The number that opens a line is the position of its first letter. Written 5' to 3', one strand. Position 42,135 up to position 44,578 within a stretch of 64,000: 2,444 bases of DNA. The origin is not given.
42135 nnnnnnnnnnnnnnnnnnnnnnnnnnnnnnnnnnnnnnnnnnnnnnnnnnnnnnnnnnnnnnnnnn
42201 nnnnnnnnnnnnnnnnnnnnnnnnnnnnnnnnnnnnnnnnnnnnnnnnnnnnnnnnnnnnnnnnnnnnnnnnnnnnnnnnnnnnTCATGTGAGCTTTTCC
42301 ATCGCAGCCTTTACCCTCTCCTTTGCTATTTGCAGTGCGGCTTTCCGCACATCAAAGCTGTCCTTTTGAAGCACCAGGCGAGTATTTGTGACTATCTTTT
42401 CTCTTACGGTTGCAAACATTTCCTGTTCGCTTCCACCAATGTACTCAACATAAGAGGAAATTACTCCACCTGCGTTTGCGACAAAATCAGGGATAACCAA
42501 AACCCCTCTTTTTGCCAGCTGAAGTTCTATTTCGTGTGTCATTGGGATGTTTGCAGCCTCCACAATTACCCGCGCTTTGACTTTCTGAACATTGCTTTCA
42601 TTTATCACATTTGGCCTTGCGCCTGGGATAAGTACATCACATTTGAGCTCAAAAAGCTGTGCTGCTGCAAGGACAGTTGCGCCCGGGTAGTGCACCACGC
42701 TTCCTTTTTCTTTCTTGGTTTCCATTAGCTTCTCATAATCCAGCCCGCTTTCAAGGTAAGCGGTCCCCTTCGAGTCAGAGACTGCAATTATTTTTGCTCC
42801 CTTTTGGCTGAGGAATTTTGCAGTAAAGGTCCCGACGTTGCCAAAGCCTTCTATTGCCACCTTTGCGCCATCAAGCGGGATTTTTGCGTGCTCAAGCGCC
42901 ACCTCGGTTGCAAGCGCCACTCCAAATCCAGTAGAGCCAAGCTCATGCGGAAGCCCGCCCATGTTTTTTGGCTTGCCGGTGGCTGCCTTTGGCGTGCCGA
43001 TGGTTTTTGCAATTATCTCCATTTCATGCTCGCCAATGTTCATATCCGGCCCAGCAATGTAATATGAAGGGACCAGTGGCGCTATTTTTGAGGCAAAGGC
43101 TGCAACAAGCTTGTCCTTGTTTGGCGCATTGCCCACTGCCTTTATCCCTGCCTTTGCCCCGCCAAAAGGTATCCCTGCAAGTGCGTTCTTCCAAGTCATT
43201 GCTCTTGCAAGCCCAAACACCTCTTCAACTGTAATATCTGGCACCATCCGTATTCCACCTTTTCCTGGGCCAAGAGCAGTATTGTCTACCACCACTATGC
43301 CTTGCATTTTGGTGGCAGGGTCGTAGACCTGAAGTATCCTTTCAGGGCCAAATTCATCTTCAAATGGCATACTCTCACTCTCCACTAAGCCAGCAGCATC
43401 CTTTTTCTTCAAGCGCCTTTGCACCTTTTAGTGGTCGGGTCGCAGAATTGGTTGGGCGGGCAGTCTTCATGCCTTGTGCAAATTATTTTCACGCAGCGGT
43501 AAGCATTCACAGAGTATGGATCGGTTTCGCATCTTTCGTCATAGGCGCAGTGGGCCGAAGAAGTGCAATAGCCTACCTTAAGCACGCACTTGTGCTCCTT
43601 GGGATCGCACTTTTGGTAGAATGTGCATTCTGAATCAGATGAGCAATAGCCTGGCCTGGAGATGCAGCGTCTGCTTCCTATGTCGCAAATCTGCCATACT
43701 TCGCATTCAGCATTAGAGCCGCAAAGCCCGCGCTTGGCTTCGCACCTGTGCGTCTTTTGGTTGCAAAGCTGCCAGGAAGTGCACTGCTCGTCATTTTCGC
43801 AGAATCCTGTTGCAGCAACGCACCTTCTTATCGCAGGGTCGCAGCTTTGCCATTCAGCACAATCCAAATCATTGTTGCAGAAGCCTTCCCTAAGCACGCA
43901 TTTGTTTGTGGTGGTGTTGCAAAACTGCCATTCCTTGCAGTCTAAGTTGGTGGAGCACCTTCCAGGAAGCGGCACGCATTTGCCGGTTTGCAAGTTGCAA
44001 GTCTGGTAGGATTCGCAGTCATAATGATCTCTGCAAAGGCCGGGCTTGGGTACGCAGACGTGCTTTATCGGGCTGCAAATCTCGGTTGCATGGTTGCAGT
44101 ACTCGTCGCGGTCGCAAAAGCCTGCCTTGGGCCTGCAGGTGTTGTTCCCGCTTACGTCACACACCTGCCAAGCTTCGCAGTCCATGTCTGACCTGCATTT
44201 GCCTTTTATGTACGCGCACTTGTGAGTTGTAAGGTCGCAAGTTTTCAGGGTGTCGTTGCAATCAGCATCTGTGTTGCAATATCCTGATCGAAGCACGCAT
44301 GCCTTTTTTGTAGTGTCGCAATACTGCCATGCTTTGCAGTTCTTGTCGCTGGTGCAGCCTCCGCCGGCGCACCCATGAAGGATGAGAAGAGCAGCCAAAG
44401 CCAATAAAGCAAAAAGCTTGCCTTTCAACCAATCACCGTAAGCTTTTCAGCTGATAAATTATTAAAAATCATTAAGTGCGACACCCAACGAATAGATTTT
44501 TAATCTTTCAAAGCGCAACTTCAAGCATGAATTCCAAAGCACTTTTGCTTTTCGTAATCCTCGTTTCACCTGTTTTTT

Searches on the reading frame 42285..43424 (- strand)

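Call 36: search_protein_families(library=pfam, proteins=[window:42285-43424:-], max_evalue=0.001)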
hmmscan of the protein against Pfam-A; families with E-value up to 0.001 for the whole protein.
window:42285-43424:- (379 aa): 4 families
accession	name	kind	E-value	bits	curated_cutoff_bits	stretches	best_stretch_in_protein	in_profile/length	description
PF00208.27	ELFV_dehydrog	-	1.1e-57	195.9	23.4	1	156-377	1-239/241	Glutamate/Leucine/Phenylalanine/Valine dehydrogenase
PF02812.23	ELFV_dehydrog_N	-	1.6e-24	86.5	25.3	1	27-142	1-127/129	Glu/Leu/Phe/Val dehydrogenase, dimerisation domain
PF05088.18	Bac_GDH_CD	-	1.3e-05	24.4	22.8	1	278-327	398-447/497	Bacterial NAD-glutamate dehydrogenase, catalytic domain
PF02826.25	2-Hacid_dh_C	-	0.00066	19.5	25.1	0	183-239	33-91/178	D-isomer specific 2-hydroxyacid dehydrogenase, NAD binding domain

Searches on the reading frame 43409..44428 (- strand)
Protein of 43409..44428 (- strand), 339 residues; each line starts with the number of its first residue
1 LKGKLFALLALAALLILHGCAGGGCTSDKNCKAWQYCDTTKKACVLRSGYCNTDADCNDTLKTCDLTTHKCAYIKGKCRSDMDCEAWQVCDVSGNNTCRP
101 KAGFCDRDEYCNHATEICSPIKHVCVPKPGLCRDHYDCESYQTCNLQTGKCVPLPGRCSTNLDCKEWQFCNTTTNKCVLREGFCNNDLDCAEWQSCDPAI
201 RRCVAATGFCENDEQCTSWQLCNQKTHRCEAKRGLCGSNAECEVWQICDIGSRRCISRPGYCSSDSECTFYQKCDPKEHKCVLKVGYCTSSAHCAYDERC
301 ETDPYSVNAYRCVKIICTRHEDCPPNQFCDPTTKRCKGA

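Call 36: search_protein_families(library=pfam, proteins=[window:43409-44428:-], max_evalue=0.001)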
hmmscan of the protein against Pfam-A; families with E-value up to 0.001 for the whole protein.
window:43409-44428:- (339 aa): 1 family
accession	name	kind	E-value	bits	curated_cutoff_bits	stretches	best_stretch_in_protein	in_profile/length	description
PF19232.4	DUF5885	-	5.7e-17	62.5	33.2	3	133-209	35-108/265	Family of unknown function (DUF5885)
